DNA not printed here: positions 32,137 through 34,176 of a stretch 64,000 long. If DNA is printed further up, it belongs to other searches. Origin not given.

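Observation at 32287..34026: Minimal CMTR1-like cap 2'-O-methyltransferase (G-patch plus RrmJ only) in a genome with fungal-type codon usage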

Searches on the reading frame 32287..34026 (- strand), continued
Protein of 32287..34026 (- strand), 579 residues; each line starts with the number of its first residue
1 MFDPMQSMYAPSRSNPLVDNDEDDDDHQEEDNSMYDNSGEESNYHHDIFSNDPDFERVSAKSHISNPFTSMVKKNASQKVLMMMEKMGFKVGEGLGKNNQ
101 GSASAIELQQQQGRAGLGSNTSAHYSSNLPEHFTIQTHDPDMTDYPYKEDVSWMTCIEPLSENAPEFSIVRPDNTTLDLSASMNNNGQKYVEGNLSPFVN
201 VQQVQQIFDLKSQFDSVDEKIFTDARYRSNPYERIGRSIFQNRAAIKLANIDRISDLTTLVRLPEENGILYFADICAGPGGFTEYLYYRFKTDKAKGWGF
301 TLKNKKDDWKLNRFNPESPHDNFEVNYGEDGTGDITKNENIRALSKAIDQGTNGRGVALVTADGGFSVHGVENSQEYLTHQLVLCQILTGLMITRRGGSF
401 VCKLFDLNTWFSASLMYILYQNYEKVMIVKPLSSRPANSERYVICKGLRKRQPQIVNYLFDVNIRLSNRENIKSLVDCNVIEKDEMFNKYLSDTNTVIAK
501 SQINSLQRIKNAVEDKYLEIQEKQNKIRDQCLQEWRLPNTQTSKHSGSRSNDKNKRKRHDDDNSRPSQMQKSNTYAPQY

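Call 7: find_homologous_proteins(query=window:32290-34026:-, max_evalue=0.00001)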
Query window:32290-34026:- (579 aa): 1127 proteins with E <= 0.00001 among 6781 candidates; the best 120 are listed.
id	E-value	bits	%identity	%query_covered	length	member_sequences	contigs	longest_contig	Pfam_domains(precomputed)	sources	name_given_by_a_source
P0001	0.0e+0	1319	100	99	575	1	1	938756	PF12656.13,PF01585.29,PF01728.26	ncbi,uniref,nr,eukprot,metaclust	ncbi:predicted protein [Naegleria gruberi]|uniref:Cap-specific mRNA (nucleoside-2'-O-)-methyltransfe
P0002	0.0e+0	1035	79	99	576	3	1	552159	PF12656.13,PF01585.29,PF01728.26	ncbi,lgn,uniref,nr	ncbi:hypothetical protein FDP41_008195 [Naegleria fowleri]|uniref:Cap-specific mRNA (nucleoside-2'-O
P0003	0.0e+0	1026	82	92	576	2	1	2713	PF12656.13,PF01585.29,PF01728.26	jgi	-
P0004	7.0e-258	875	72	94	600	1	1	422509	PF01585.29,PF01728.26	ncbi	ncbi:hypothetical protein ABK040_006811 [Willaertia magna]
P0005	3.4e-168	579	54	81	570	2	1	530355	PF01585.29,PF01728.26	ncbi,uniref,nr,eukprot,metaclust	ncbi:predicted protein [Naegleria gruberi]|uniref:Cap-specific mRNA (nucleoside-2'-O-)-methyltransfe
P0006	1.1e-161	557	53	84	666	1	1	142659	PF01585.29,PF01728.26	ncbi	ncbi:hypothetical protein ABK040_000998 [Willaertia magna]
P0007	2.3e-151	523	48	86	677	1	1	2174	PF01585.29,PF01728.26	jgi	-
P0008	1.3e-139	485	43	92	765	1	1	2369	PF01585.29,PF01728.26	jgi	-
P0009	5.1e-135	469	47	83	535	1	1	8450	PF01585.29,PF01728.26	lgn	-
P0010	1.6e-116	408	46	75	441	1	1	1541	PF12656.13,PF01585.29,PF01728.26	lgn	-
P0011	2.1e-111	391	38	79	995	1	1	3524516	PF12656.13,PF01585.29,PF01728.26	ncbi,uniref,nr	ncbi:PREDICTED: LOW QUALITY PROTEIN: cap-specific mRNA (nucleoside-2'-O-)-methyltransferase 1-like [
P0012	7.2e-110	386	44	79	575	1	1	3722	PF12656.13,PF01585.29,PF01728.26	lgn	-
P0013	1.6e-109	385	52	62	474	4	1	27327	PF01585.29,PF01728.26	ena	-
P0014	1.3e-105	372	42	79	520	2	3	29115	PF01585.29,PF01728.26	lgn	-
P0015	5.4e-102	360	42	82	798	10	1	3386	PF01585.29,PF01728.26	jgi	-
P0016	3.3e-96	341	38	79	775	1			PF01585.29,PF01728.26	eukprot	eukprot:m.146621 g.146621 ORF g.146621 m.146621 type:complete len:776 (+) comp24321_c0_seq2:67-2394(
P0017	5.2e-95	337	38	92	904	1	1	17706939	PF12656.13,PF01585.29,PF01728.26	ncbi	ncbi:cap-specific mRNA (nucleoside-2'-O-)-methyltransferase 1-like [Argonauta hians]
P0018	4.4e-93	331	39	82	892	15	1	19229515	PF01585.29,PF01728.26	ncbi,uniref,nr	ncbi:hypothetical protein B9Z55_006852 [Caenorhabditis nigoni]|uniref:Cap-specific mRNA (nucleoside-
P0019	1.1e-92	330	41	78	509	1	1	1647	PF01728.26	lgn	-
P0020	1.4e-92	329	38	84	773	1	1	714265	PF01585.29,PF01728.26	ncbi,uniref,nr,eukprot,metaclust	ncbi:D111/G-patch domain-containing protein [Tieghemostelium lacteum]|uniref:Cap-specific mRNA (nucl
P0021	1.8e-92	329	38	90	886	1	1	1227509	PF01585.29,PF01728.26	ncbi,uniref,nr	ncbi:cap-specific mRNA (nucleoside-2'-O-)-methyltransferase 1 [Copidosoma floridanum]|uniref:cap-spe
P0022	4.1e-92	328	39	82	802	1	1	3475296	PF01585.29,PF01728.26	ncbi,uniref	ncbi:cap-specific mRNA (nucleoside-2'-O-)-methyltransferase 1-like [Oscarella lobularis]|uniref:cap-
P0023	8.4e-92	327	38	82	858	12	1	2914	PF01585.29,PF01728.26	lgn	-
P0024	2.8e-91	325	40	79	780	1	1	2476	PF01585.29,PF01728.26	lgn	-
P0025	3.1e-91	325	41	83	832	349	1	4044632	PF01585.29,PF01728.26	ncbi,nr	ncbi:CMTR1 methyltransferase, partial [Centropus unirufus]|nr:CMTR1 methyltransferase [Centropus uni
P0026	8.0e-91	323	39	79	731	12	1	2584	PF01585.29,PF01728.26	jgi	jgi:cap1 methyltransferase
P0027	4.3e-90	321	39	79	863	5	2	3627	PF01585.29,PF01728.26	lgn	-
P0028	4.9e-90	321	41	69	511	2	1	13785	PF01728.26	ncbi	ncbi:13123_t:CDS:10, partial [Funneliformis caledonium]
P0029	1.2e-89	320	38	79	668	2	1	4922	PF12656.13,PF01585.29,PF01728.26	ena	-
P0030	1.2e-89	320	37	83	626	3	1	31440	PF12656.13,PF01585.29,PF01728.26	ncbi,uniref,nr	ncbi:cap-specific mRNA [Caerostris extrusa]|uniref:Cap-specific mRNA (nucleoside-2'-O-)-methyltransf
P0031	1.2e-89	320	39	80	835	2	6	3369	PF12656.13,PF01585.29,PF01728.26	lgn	-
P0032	1.3e-89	320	40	80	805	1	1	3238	PF01585.29,PF01728.26,PF00397.33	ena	-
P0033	2.0e-89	319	46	63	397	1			PF12656.13,PF01585.29,PF01728.26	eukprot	eukprot:CAMPEP_0174257482 /NCGR_PEP_ID=MMETSP0439-20130205/6609_1 /TAXON_ID=0 /ORGANISM="Stereomyxa 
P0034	2.1e-89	319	40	80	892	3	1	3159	PF12656.13,PF01585.29,PF01728.26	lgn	-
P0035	2.4e-89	319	40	80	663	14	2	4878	PF12656.13,PF01585.29,PF01728.26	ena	-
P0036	2.8e-89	318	39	79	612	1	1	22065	PF01585.29,PF01728.26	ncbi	ncbi:Ribosomal RNA large subunit methyltransferase J, partial [Trichostrongylus colubriformis]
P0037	3.0e-89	318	38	84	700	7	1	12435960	PF12656.13,PF01585.29,PF01728.26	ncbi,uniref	ncbi:unnamed protein product [Larinioides sclopetarius]|uniref:Cap-specific mRNA (nucleoside-2'-O-)-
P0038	6.6e-89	317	39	80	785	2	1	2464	PF01585.29,PF01728.26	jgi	-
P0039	6.6e-89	317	39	83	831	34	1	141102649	PF01585.29,PF01728.26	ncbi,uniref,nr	ncbi:cap-specific mRNA (nucleoside-2'-O-)-methyltransferase 1 [Apteryx mantelli]|uniref:Cap-specific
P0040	8.1e-89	317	38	84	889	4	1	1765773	PF01585.29,PF01728.26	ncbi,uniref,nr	ncbi:cap-specific mRNA [Nephila pilipes]|uniref:Cap-specific mRNA (nucleoside-2'-O-)-methyltransfera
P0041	1.1e-88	316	41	79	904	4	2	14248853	PF12656.13,PF01585.29,PF01728.26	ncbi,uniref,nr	ncbi:cap-specific mRNA (nucleoside-2'-O-)-methyltransferase 1 isoform X1 [Manduca sexta]|uniref:Cap-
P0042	1.5e-88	316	37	79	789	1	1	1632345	PF01585.29,PF01728.26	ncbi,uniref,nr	ncbi:Cap-specific mRNA (nucleoside-2'-O-)-methyltransferase 1 [Desmophyllum pertusum]|uniref:Cap-spe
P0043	1.6e-88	316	39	82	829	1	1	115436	PF01585.29,PF01728.26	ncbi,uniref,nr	ncbi:cap-specific mRNA (nucleoside-2'-O-)-methyltransferase 1-like [Saccoglossus kowalevskii]|uniref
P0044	1.7e-88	316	39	79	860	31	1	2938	PF01585.29,PF01728.26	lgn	-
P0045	1.7e-88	316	38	80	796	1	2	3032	PF01585.29,PF01728.26,PF00397.33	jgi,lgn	-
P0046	2.0e-88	316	39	80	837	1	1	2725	PF12656.13,PF01585.29,PF01728.26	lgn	-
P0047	2.1e-88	316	38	83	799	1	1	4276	PF12656.13,PF01585.29,PF01728.26,PF00397.33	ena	-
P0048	2.4e-88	315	39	80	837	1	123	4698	PF12656.13,PF01585.29,PF01728.26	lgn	-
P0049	2.7e-88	315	40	80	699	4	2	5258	PF12656.13,PF01585.29,PF01728.26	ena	-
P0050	3.2e-88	315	36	93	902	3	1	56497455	PF12656.13,PF01585.29,PF01728.26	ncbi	ncbi:hypothetical protein Aduo_003914 [Ancylostoma duodenale]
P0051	3.3e-88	315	38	79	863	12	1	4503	PF01585.29,PF01728.26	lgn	-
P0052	3.7e-88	315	37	94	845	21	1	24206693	PF01585.29,PF01728.26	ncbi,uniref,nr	ncbi:hypothetical protein KOW79_013457 [Hemibagrus wyckioides]|uniref:Cap-specific mRNA (nucleoside-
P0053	5.3e-88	314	39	80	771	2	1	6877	PF12656.13,PF01585.29,PF01728.26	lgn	-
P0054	6.2e-88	314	40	81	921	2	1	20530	PF01585.29,PF01728.26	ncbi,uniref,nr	ncbi:unnamed protein product [Adineta ricciae]|uniref:Cap-specific mRNA (nucleoside-2'-O-)-methyltra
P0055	6.3e-88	314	40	80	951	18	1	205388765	PF01585.29,PF01728.26,PF00397.33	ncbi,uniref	ncbi:cap methyltransferase 1 isoform X1 [Rhipicephalus microplus]|uniref:cap methyltransferase 1 iso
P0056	7.3e-88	314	37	86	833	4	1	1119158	PF01585.29,PF01728.26,PF00397.33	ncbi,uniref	ncbi:cap-specific mRNA (nucleoside-2'-O-)-methyltransferase 1-like [Clytia hemisphaerica]|uniref:Cap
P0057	9.3e-88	313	38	79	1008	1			PF01585.29,PF01728.26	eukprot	eukprot:TRINITY_DN9001_c0_g1_i2.p1 TRINITY_DN9001_c0_g1~~TRINITY_DN9001_c0_g1_i2.p1 ORF type:complet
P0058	9.3e-88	313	39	82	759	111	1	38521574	PF01585.29,PF01728.26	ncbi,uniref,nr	ncbi:cap-specific mRNA (nucleoside-2'-O-)-methyltransferase 1 isoform X2 [Metopolophium dirhodum]|un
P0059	1.0e-87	313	37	91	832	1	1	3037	PF01585.29,PF01728.26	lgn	-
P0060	1.3e-87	313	36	93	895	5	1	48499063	PF01585.29,PF01728.26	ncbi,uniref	ncbi:hypothetical protein V3C99_013086 [Haemonchus contortus]|uniref:Cap-specific mRNA (nucleoside-2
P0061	1.3e-87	313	41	66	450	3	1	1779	PF01728.26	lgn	-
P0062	1.4e-87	313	41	80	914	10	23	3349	PF12656.13,PF01585.29,PF01728.26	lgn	-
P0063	1.7e-87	312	41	80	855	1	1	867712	PF12656.13,PF01585.29,PF01728.26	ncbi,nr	ncbi:hypothetical protein SFRURICE_012448 [Spodoptera frugiperda]|nr:hypothetical protein SFRURICE_0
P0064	1.7e-87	312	40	83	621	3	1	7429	PF01585.29,PF01728.26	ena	-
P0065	1.9e-87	312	40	80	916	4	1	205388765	PF01585.29,PF01728.26,PF00397.33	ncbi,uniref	ncbi:cap methyltransferase 1 isoform X3 [Rhipicephalus microplus]|uniref:cap methyltransferase 1 iso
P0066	2.0e-87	312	39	81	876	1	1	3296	PF01585.29,PF01728.26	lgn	-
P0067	2.0e-87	312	39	80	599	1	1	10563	PF01585.29,PF01728.26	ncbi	ncbi:ribosomal RNA large subunit methyltransferase J [Cooperia oncophora]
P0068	2.1e-87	312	40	81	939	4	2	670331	PF12656.13,PF01585.29,PF01728.26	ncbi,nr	ncbi:unnamed protein product [Rotaria sp. Silwood2]|nr:unnamed protein product [Rotaria sp. Silwood2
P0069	2.3e-87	312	39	80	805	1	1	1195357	PF01585.29,PF01728.26,PF00397.33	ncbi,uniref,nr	ncbi:cap-specific mRNA (nucleoside-2'-O-)-methyltransferase 1-like [Dendronephthya gigantea]|uniref:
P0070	2.3e-87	312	37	79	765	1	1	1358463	PF01585.29,PF01728.26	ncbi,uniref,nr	ncbi:Cap-specific mRNA (nucleoside-2'-O-)-methyltransferase 1 [Acropora cervicornis]|uniref:Cap-spec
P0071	2.4e-87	312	39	83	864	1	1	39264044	PF01585.29,PF01728.26,PF00397.33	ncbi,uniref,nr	ncbi:unnamed protein product [Owenia fusiformis]|uniref:Cap-specific mRNA (nucleoside-2'-O-)-methylt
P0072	2.5e-87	312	38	79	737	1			PF01585.29,PF01728.26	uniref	uniref:Cap-specific mRNA (nucleoside-2'-O-)-methyltransferase 1 n=1 Tax=Guillardia theta TaxID=55529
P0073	2.6e-87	312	38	79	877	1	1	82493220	PF12656.13,PF01585.29,PF01728.26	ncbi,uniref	ncbi:cap-specific mRNA (nucleoside-2'-O-)-methyltransferase 1-like [Liolophura sinensis]|uniref:cap-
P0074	2.8e-87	312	40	80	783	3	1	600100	PF01585.29,PF01728.26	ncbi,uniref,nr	ncbi:cap-specific mRNA (nucleoside-2'-O-)-methyltransferase 1 isoform X1 [Lucilia sericata]|uniref:c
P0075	3.2e-87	312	36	93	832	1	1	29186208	PF01585.29,PF01331.26,PF01728.26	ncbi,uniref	ncbi:cap-specific mRNA (nucleoside-2'-O-)-methyltransferase 1 [Trichomycterus rosablanca]|uniref:cap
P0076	4.0e-87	311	36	95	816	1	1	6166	PF01585.29,PF01728.26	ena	-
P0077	4.2e-87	311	39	80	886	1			PF12656.13,PF01585.29,PF01728.26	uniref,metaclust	uniref:Cap-specific mRNA (nucleoside-2'-O-)-methyltransferase 1 n=1 Tax=Clastoptera arizonana TaxID=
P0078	4.2e-87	311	38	81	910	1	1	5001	PF01585.29,PF01728.26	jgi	jgi:23S rRNA U2552 (ribose-2'-O)-methylase RlmE/FtsJ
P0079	4.5e-87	311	39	79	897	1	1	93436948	PF01585.29,PF01728.26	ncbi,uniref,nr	ncbi:unnamed protein product [Cylicocyclus nassatus]|uniref:Cap-specific mRNA (nucleoside-2'-O-)-met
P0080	4.9e-87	311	38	83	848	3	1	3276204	PF12656.13,PF01585.29,PF01728.26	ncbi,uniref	ncbi:cap-specific mRNA (nucleoside-2'-O-)-methyltransferase 1-like [Diadema antillarum]|uniref:cap-s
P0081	5.1e-87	311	39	91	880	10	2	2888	PF01585.29,PF01728.26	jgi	-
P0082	5.6e-87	311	40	81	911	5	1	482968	PF01585.29,PF01728.26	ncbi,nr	ncbi:hypothetical protein PV325_000029 [Microctonus aethiopoides]|nr:hypothetical protein PV325_0000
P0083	6.0e-87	311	41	81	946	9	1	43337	PF01585.29,PF01728.26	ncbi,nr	ncbi:unnamed protein product [Rotaria sp. Silwood1]|nr:unnamed protein product [Rotaria sp. Silwood1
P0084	6.1e-87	311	36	93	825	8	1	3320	PF01585.29,PF01728.26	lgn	-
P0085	6.7e-87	311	40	79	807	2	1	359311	PF12656.13,PF01585.29,PF01728.26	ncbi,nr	ncbi:ribosomal RNA large subunit methyltransferase J [Necator americanus]|nr:ribosomal RNA large sub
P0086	8.6e-87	310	39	80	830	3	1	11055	PF12656.13,PF01585.29,PF01728.26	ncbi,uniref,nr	ncbi:unnamed protein product [Nippostrongylus brasiliensis]|uniref:Cap-specific mRNA (nucleoside-2'-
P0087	8.7e-87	310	39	82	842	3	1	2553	PF01585.29,PF01728.26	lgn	-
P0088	8.8e-87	310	39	83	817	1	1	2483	PF01585.29,PF01728.26,PF00397.33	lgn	-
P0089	9.4e-87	310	38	80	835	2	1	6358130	PF01585.29,PF01728.26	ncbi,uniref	ncbi:hypothetical protein R5R35_004564 [Gryllus longicercus]|uniref:Cap-specific mRNA (nucleoside-2'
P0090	1.0e-86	310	38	82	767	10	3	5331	PF12656.13,PF01585.29,PF01728.26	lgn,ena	-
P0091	1.1e-86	310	40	80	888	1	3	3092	PF12656.13,PF01585.29,PF01728.26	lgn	-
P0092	1.1e-86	310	35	94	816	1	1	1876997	PF01585.29,PF01728.26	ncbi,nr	ncbi:hypothetical protein Angca_004030 [Angiostrongylus cantonensis]|nr:hypothetical protein Angca_0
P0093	1.3e-86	310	40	81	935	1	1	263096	PF01585.29,PF01728.26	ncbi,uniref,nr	ncbi:unnamed protein product [Adineta steineri]|uniref:Cap-specific mRNA (nucleoside-2'-O-)-methyltr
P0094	1.7e-86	309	36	94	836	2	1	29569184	PF01585.29,PF01728.26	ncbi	ncbi:cap-specific mRNA (nucleoside-2'-O-)-methyltransferase 1 [Clarias gariepinus]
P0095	1.7e-86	309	40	79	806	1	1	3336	PF12656.13,PF01585.29,PF01728.26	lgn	-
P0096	1.7e-86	309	37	79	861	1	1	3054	PF01585.29,PF01331.26,PF01728.26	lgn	-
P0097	1.8e-86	309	38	79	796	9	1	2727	PF12656.13,PF01585.29,PF01728.26,PF00397.33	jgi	-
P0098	1.8e-86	309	38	79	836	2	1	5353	PF01585.29,PF01728.26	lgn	-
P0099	1.9e-86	309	39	81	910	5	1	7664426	PF01585.29,PF01728.26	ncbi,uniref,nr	ncbi:cap-specific mRNA (nucleoside-2'-O-)-methyltransferase 1 [Danaus plexippus]|uniref:cap-specific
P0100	2.0e-86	309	39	79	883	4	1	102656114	PF01585.29,PF01728.26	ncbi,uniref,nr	ncbi:cap-specific mRNA (nucleoside-2'-O-)-methyltransferase 1 isoform X2 [Parasteatoda tepidariorum]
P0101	2.2e-86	309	38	79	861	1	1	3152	PF01585.29,PF01331.26,PF01728.26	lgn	-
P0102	2.5e-86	309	37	79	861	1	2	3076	PF01585.29,PF01331.26,PF01728.26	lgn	-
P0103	2.6e-86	309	38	80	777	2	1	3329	PF01585.29,PF01728.26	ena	-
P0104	2.7e-86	309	37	79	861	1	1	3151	PF01585.29,PF01331.26,PF01728.26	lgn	-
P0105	2.8e-86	309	39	82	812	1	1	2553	PF12656.13,PF01585.29,PF01728.26,PF00397.33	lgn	-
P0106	3.1e-86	308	38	83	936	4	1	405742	PF12656.13,PF01585.29,PF01728.26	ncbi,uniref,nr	ncbi:cap-specific mRNA (nucleoside-2'-O-)-methyltransferase 1-like isoform X2 [Ruditapes philippinar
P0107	3.2e-86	308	37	82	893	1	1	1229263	PF01585.29,PF01728.26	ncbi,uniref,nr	ncbi:hypothetical protein CAEBREN_23306 [Caenorhabditis brenneri]|uniref:Cap-specific mRNA (nucleosi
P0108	3.9e-86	308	38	83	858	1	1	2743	PF12656.13,PF01585.29,PF01728.26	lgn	-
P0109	4.0e-86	308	40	80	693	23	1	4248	PF12656.13,PF01585.29,PF01728.26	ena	-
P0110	4.1e-86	308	40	82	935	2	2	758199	PF01585.29,PF01728.26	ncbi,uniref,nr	ncbi:unnamed protein product [Adineta steineri]|uniref:Cap-specific mRNA (nucleoside-2'-O-)-methyltr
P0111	4.2e-86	308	38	87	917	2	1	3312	PF01585.29,PF01728.26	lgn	-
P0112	4.2e-86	308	38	87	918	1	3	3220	PF01585.29,PF01728.26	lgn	-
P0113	4.3e-86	308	38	87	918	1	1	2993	PF01585.29,PF01728.26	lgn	-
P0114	4.3e-86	308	38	87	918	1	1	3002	PF01585.29,PF01728.26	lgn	-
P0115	4.5e-86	308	39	87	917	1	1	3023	PF01585.29,PF01728.26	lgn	-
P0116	4.5e-86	308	40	81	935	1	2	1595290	PF01585.29,PF01728.26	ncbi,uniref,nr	ncbi:unnamed protein product [Adineta steineri]|uniref:Cap-specific mRNA (nucleoside-2'-O-)-methyltr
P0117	4.7e-86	308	37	79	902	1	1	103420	PF01585.29,PF01728.26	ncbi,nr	ncbi:unnamed protein product [Auanema sp. JU1783]|nr:unnamed protein product [Auanema sp. JU1783]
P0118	5.4e-86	308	36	86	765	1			PF01585.29,PF01728.26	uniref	uniref:Cap-specific mRNA (nucleoside-2'-O-)-methyltransferase 1 n=1 Tax=Caenorhabditis japonica TaxI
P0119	6.6e-86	307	39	82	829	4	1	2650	PF12656.13,PF01585.29,PF01728.26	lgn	-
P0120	7.3e-86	307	36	92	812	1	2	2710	PF01585.29,PF01728.26,PF00397.33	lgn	-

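Call 16: search_protein_families(library=pfam, proteins=[P0005, P0039, P0016], max_evalue=0.01)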
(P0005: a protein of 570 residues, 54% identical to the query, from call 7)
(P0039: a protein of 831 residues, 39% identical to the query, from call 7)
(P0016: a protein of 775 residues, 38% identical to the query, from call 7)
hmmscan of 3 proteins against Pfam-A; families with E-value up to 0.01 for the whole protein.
P0005 (570 aa): 2 families
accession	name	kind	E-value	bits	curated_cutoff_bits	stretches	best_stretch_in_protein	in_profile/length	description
PF01728.25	FtsJ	-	4.3e-35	121.7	24.1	1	165-375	1-180/181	FtsJ-like methyltransferase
PF01585.28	G-patch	-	1.3e-07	31.9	22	1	1-32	12-43/45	G-patch domain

P0039 (831 aa): 4 families
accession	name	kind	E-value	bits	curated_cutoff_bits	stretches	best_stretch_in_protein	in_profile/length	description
PF01728.25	FtsJ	-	2.7e-36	125.6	24.1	1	229-444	2-180/181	FtsJ-like methyltransferase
PF01585.28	G-patch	-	1.6e-13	50.7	22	1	84-126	2-44/45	G-patch domain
PF00397.32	WW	-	3.1e-05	24.3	26.9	1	752-780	3-31/31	WW domain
PF01331.24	mRNA_cap_enzyme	-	0.0033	17.7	29.6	1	626-715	67-161/194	mRNA capping enzyme, catalytic domain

P0016 (775 aa): 2 families
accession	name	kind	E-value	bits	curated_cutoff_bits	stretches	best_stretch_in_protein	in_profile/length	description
PF01728.25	FtsJ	-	2.9e-34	119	24.1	1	193-398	1-180/181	FtsJ-like methyltransferase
PF01585.28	G-patch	-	8.7e-08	32.4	22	1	63-92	15-44/45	G-patch domain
